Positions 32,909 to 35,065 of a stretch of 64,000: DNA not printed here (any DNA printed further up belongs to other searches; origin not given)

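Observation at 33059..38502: DnaE-type PolIII alpha cleanly split into two ORFs by a 2-kb cassette encoding UDG-like and DnaQ-exonuclease proteins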

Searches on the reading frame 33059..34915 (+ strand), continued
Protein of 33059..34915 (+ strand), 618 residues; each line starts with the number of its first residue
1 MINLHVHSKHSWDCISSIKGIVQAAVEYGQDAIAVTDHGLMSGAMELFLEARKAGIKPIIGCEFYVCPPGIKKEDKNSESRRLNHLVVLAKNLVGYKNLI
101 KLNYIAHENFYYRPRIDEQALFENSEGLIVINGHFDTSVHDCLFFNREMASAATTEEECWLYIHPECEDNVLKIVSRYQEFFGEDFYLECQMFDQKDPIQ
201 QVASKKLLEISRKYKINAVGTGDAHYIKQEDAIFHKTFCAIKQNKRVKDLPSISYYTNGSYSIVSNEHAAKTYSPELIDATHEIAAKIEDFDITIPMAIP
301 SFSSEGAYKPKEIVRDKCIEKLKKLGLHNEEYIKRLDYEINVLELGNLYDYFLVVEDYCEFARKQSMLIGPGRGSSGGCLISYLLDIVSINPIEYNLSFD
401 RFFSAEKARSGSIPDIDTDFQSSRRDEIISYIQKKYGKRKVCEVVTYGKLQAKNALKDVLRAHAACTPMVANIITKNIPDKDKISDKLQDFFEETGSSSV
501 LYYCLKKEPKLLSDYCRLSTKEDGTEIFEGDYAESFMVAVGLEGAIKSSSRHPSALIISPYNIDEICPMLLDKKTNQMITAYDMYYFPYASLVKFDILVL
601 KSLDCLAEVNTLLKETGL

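Call 21: search_solved_structures(query=window:33059-34915:+, max_evalue=1e-10, show_alignments=1)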
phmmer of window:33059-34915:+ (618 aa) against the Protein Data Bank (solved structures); distinct sequences matched with E-value up to 1e-10: 13.
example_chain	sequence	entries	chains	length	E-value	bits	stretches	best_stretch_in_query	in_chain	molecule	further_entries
2hpi_A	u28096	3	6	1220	6.9e-67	229.7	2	331-616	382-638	DNA polymerase III alpha subunit | DNA polymerase III subunit alpha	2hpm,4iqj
3e0d_A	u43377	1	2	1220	2.2e-66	228.1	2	331-616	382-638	DNA polymerase III subunit alpha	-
5lew_A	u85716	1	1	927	6.8e-59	203.3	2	171-608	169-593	DNA polymerase III subunit alpha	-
7pu7_A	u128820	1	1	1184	2e-58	201.7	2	171-608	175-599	DNA polymerase III subunit alpha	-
4jom_A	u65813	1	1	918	1.2e-53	186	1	2-464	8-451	DNA polymerase III subunit alpha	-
2hnh_A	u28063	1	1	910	3.1e-50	174.7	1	2-464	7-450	DNA polymerase III alpha subunit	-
2hqa_A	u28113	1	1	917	3.2e-50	174.7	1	2-464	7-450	DNA polymerase III alpha subunit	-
5m1s_A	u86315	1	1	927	3.3e-50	174.6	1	2-464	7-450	DNA polymerase III subunit alpha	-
5fku_A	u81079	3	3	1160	9e-50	173.2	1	2-464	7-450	DNA POLYMERASE III SUBUNIT ALPHA | DNA POLYMERASE III ALPHA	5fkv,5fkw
3f2b_A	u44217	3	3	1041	3.3e-22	82.2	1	2-396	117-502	DNA-directed DNA polymerase III alpha chain | GEOBACILLUS KAUSTOPHILUS DNA POLC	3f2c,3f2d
9qpc_A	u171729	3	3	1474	1.1e-15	60.6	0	81-394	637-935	DNA polymerase III PolC-type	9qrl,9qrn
4gx8_A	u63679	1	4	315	2.6e-12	49.5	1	2-140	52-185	DNA polymerase III subunit epsilon,DNA polymerase III subunit alpha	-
4gx9_A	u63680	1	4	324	2.9e-12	49.3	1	2-140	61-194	DNA polymerase III subunit epsilon,DNA polymerase III subunit alpha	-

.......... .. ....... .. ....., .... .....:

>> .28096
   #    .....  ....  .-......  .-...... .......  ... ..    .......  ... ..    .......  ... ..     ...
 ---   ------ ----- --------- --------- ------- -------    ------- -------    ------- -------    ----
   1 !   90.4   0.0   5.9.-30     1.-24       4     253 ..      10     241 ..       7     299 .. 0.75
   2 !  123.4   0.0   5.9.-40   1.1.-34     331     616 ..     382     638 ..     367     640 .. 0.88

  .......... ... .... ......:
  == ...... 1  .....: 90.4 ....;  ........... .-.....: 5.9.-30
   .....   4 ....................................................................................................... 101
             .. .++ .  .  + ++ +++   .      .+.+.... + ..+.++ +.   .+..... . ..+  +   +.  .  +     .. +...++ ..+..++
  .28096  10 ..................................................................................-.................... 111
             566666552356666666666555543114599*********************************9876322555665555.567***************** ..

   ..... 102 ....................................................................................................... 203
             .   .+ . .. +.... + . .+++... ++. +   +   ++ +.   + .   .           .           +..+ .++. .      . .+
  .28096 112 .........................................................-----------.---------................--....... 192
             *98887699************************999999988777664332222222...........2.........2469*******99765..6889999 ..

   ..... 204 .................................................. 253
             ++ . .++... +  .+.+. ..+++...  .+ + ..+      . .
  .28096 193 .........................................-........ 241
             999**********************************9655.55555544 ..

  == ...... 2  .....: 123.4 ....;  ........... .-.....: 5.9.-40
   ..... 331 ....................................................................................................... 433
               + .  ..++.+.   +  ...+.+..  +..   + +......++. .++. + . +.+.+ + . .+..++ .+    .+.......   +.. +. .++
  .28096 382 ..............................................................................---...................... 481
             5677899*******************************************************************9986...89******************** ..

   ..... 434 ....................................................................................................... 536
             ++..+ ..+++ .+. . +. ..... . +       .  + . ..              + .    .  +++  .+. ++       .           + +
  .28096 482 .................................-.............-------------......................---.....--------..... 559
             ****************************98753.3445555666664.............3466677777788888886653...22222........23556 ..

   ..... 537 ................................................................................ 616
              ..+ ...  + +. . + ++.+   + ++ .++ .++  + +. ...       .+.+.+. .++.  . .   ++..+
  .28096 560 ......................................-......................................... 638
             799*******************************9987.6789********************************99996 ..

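Call 28: find_related_loci(query=A2, collection=viral_contigs, flank=10000)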
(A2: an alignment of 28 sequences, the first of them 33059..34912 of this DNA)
Query A2 (618 aa) in viral_contigs; peptide patterns used: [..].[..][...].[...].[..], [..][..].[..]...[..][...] (x = any residue, [..] = any of these).
599 stretches matched a pattern (row limit reached: there are more); 525 encode a relative of the query (tblastn E <= 1e-3); the best 80 are kept; 80 distinct loci.
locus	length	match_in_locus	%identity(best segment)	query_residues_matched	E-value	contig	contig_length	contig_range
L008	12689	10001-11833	53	1-618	0e+0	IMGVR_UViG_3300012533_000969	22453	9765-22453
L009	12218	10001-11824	50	3-614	0e+0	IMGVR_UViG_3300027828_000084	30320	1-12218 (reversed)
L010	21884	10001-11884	38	2-613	6e-128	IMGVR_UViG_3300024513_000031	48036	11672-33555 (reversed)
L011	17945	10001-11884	38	2-613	6e-128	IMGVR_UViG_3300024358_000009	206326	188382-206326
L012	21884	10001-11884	38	2-613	6e-128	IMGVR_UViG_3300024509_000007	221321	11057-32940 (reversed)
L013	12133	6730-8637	38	4-614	2e-126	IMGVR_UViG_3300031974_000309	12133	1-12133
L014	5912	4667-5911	49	1-419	2e-125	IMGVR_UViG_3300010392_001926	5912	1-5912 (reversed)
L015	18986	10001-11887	37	1-613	7e-125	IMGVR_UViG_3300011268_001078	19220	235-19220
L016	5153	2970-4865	37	2-614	1e-125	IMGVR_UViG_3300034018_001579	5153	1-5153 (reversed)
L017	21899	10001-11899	37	1-614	1e-124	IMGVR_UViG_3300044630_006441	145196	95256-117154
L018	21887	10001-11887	37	1-613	2e-124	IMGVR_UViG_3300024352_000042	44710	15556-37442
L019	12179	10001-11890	37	4-617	4e-121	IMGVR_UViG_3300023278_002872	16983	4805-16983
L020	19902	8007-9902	35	2-614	1e-120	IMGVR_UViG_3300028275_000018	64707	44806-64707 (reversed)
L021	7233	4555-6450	35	2-614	1e-120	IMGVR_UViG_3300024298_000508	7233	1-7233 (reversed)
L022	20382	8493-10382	36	4-617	6e-120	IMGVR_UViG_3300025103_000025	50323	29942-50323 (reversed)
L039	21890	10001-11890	35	2-614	4e-115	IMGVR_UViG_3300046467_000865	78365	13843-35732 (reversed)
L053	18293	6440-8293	34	2-616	9e-114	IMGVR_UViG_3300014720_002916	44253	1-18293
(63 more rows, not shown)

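Call 29: find_related_loci(query=A2, collection=genome_contigs, flank=10000)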
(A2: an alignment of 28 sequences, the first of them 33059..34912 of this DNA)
Query A2 (618 aa) in genome_contigs; peptide patterns used: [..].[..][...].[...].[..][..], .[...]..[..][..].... (x = any residue, [..] = any of these).
224 stretches matched a pattern; 74 encode a relative of the query (tblastn E <= 1e-3); 74 distinct loci.
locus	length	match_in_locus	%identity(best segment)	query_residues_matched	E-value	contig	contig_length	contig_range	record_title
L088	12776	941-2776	32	4-609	3e-92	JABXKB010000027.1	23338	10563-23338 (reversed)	MAG: Promethearchaeota archaeon isolate Hel_238_bin13 contig-145_3867, whole genome shotgun sequence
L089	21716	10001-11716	33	1-618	1e-90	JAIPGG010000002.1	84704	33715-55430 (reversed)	MAG: Spirochaetales bacterium isolate Tobar15.5-16.5m-G27 Tobar15-5-16-5m-C94, whole genome shotgun sequence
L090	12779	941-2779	32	4-609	2e-90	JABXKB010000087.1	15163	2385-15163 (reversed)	MAG: Promethearchaeota archaeon isolate Hel_238_bin13 contig-145_7869, whole genome shotgun sequence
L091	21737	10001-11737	33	1-616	1e-87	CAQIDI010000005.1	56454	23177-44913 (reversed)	MAG TPA_asm: uncultured Eubacteriales bacterium isolate MGBC117996 genome assembly, contig: MGBC117996.5, whole genome s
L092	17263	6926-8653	33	2-617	9e-86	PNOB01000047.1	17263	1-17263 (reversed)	MAG: Desulfobacterium sp. isolate SW.3.97 SW_1002027_17263, whole genome shotgun sequence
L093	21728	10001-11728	33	2-617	5e-85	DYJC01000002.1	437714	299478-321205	MAG TPA_asm: Desulfosudis oleivorans isolate FI88_44_71 Afr_mines_FI88_7_length_437714_cov_30_507066, whole genome shotg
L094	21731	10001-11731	33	1-614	4e-85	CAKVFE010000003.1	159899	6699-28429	MAG: uncultured Clostridia bacterium isolate REFINED_METABAT215_TOP10_CONTIGS_1500_ASSEMBLY_K77_MERGED__Hadza_MoBio_hadz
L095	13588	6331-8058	32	2-617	1e-85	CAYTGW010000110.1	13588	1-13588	MAG TPA_asm: uncultured Desulfocicer sp. isolate binchicken_co232_164 genome assembly, contig: NODE_8932_length_13588_co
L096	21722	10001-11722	32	1-616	4e-83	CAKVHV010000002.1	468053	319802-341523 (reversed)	MAG: uncultured Clostridia bacterium isolate REFINED_METABAT215_TOP10_CONTIGS_1500_ASSEMBLY_K77_MERGED__Hadza_PheChl_Fib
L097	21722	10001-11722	32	1-616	2e-82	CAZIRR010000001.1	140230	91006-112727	MAG TPA_asm: uncultured Christensenella sp. isolate SRP225648_co1_957 genome assembly, contig: NODE_92_length_140230_cov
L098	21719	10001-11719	31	2-614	2e-82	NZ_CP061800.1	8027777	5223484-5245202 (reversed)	Desulfonema magnum strain 4be13 chromosome, complete genome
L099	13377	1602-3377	33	2-617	5e-82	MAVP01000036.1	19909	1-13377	MAG: Desulfobacterales bacterium S7086C20 S7086CLC20_contig000036, whole genome shotgun sequence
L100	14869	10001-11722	32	1-616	1e-81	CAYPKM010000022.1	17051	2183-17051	MAG TPA_asm: uncultured Christensenella sp. isolate SRP225648_co1_567 genome assembly, contig: NODE_8242_length_17051_co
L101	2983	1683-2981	37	1-458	6e-83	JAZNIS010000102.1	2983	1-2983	MAG: Clostridia bacterium isolate T1900044684_TS20190150.MAGScoT_cleanbin_000019 SGB_1710_k141_725303, whole genome shot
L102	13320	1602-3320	32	3-616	1e-80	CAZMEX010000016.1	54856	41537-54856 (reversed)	MAG TPA_asm: uncultured Desulfobacterales bacterium isolate binchicken_co67_280 genome assembly, contig: NODE_483_length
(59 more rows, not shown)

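Call 34: search_protein_representatives(protein=window:33059-34915:+)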
Query: 618 residues. Proteins with E-value up to 0.001 (for the whole library): 23139; up to 1e-10: 14780; up to 1e-30: 5841. The best 150 are listed.
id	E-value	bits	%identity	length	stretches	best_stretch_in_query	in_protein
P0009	2.1e-228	776.3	57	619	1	1-618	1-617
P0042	1.1e-176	605.5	46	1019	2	2-429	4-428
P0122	1.0e-174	599.0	50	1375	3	61-381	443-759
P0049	1.5e-166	572.1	47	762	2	2-379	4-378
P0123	1.2e-108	380.9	42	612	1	4-614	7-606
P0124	2.8e-108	379.6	46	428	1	2-408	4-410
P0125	2.0e-105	370.2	38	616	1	2-606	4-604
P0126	1.2e-103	364.4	37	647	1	3-616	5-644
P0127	2.4e-103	363.3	38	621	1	2-615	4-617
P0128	5.9e-103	362.1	36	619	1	4-611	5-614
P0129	6.0e-102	358.7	38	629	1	2-608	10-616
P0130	1.5e-101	357.4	37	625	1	2-615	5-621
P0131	3.1e-101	356.4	37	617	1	2-612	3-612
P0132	1.0e-100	354.6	37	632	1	3-605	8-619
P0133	5.5e-100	352.3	37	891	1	2-610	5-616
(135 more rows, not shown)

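Call 38: search_dna_similar(query=L004:8001-9941:+, collection=phages, mode=protein, max_rows=15)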
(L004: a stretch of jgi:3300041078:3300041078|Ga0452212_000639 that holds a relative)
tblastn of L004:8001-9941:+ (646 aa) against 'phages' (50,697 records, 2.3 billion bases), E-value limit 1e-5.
Records with a match: 1431; places in all: 1437; records where one place covers at least 80% of the query: 924.
Best place of each record, by identity: <60% 1431.
By first word of the organism name: Pseudomonas 302; Mycobacterium 282; Streptomyces 211; Gordonia 132; Bacillus 99; Staphylococcus 47; Bacteriophage 43; Microbacterium 36; Escherichia 31; Enterococcus 22; and 57 more.
By host as written in the record: Mycobacterium smegmatis mc2 155 204; Pseudomonas aeruginosa 118; - 101; Pseudomonas aeruginosa PAO1 86; Streptomyces griseus ATCC 10137 81; Gordonia terrae 3612 65; Streptomyces lividans JI 1326 44; Mycobacterium smegmatis mc#155 37; and 239 more.
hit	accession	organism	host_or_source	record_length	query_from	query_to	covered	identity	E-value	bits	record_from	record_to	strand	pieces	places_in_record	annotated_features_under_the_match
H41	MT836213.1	Bacteriophage sp.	human fecal samples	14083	5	640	98%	35.7%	5e-99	338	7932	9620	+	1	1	record has no annotation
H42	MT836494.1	Bacteriophage sp.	human fecal samples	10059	5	632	97%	35.5%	1e-93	322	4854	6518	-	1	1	record has no annotation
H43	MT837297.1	Bacteriophage sp.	human fecal samples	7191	5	639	98%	35.0%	4e-98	335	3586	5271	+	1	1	record has no annotation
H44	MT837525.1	Bacteriophage sp.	human fecal samples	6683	1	632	98%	34.9%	8e-99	337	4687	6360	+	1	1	record has no annotation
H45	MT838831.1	Bacteriophage sp.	human fecal samples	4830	2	632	98%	35.0%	2e-92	318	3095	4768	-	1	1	record has no annotation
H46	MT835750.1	Bacteriophage sp.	human fecal samples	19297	2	629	97%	35.0%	1e-92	320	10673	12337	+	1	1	record has no annotation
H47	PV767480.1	Rossellomorea phage phiT1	Rossellomorea aquimaris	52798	2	642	99%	34.3%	6e-90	311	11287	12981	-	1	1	DNA polymerase III subunit alpha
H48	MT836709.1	Bacteriophage sp.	human fecal samples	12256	2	641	99%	34.3%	1e-90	313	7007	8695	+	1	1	record has no annotation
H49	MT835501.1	Bacteriophage sp.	human fecal samples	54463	5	632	97%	34.8%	4e-93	321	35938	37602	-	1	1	record has no annotation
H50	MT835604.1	Bacteriophage sp.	human fecal samples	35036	1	632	98%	34.5%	4e-91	315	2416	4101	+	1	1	record has no annotation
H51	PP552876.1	Bacillus phage PK-1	-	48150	2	638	99%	34.0%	1e-78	278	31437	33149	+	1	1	DNA polymerase III alpha subunit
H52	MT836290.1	Bacteriophage sp.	human fecal samples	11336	2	632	98%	34.2%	2e-96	330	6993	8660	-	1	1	record has no annotation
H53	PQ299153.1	Bacillus phage Jayan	Bacillus licheniformis DSM13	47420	2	638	98%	34.1%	4e-51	281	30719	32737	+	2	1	DNA polymerase (x2) | hypothetical protein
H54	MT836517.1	Bacteriophage sp.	human fecal samples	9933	5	632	97%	34.3%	5e-86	300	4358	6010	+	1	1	record has no annotation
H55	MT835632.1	Bacteriophage sp.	human fecal samples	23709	5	632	97%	34.2%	2e-94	325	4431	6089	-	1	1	record has no annotation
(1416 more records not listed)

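Call 43: find_related_loci(query=A3, collection=metagenome_contigs, flank=8000)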
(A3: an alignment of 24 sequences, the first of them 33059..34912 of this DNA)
Query A3 (618 aa) in metagenome_contigs; peptide patterns used: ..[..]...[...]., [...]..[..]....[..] (x = any residue, [..] = any of these).
600 stretches matched a pattern (row limit reached: there are more); 567 encode a relative of the query (tblastn E <= 1e-3); the best 80 are kept; 80 distinct loci.
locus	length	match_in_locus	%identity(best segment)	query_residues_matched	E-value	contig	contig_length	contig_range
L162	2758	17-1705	35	76-614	2e-102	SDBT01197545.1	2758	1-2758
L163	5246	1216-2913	33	3-611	3e-93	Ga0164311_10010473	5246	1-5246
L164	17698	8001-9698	32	3-617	2e-92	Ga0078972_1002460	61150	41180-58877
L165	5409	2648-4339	33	3-616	2e-91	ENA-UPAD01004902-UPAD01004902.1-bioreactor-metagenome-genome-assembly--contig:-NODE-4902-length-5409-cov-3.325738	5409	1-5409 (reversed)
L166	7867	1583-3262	32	2-615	7e-91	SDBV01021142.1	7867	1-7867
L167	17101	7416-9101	32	3-606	1e-90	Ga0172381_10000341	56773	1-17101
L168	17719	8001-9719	32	2-609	5e-90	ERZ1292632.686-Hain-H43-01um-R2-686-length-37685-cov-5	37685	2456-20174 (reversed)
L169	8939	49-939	54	314-615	3e-90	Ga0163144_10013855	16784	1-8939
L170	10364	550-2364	34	1-611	8e-89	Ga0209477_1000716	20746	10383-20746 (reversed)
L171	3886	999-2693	31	2-616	2e-88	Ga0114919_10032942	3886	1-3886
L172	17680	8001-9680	33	3-612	6e-88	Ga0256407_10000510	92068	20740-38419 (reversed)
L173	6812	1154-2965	30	3-616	1e-87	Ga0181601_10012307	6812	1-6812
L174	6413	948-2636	31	2-615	1e-86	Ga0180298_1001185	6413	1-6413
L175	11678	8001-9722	33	1-614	3e-86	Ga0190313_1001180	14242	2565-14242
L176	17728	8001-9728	32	3-616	3e-86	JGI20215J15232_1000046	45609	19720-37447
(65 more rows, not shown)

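Call 44: find_encoding_contigs(protein=P0002, flank=7000, max_places=1)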
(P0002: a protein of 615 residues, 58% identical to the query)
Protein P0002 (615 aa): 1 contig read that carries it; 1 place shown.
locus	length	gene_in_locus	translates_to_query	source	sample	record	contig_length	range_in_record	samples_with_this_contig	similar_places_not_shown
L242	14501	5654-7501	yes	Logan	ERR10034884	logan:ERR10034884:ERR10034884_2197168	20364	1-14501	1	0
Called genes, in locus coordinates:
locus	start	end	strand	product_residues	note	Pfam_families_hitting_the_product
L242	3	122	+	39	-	?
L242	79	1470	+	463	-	PF00772:DnaB, PF03796:DnaB_C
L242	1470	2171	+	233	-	PF23872:DUF7227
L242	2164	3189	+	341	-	PF13155:Toprim_2 (weak)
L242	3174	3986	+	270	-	-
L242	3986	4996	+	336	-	PF12705:PDDEXK_1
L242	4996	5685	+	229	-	-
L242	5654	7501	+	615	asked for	PF02811:PHP, PF07733:DNA_pol3_alpha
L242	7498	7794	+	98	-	-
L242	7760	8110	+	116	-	-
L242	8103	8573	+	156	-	-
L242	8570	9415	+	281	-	PF00929:RNase_T (faint)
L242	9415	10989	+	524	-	PF17657:DNA_pol3_finger, PF14579:HHH_6, PF01336:tRNA_anti-codon (weak)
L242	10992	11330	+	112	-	-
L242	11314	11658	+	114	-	-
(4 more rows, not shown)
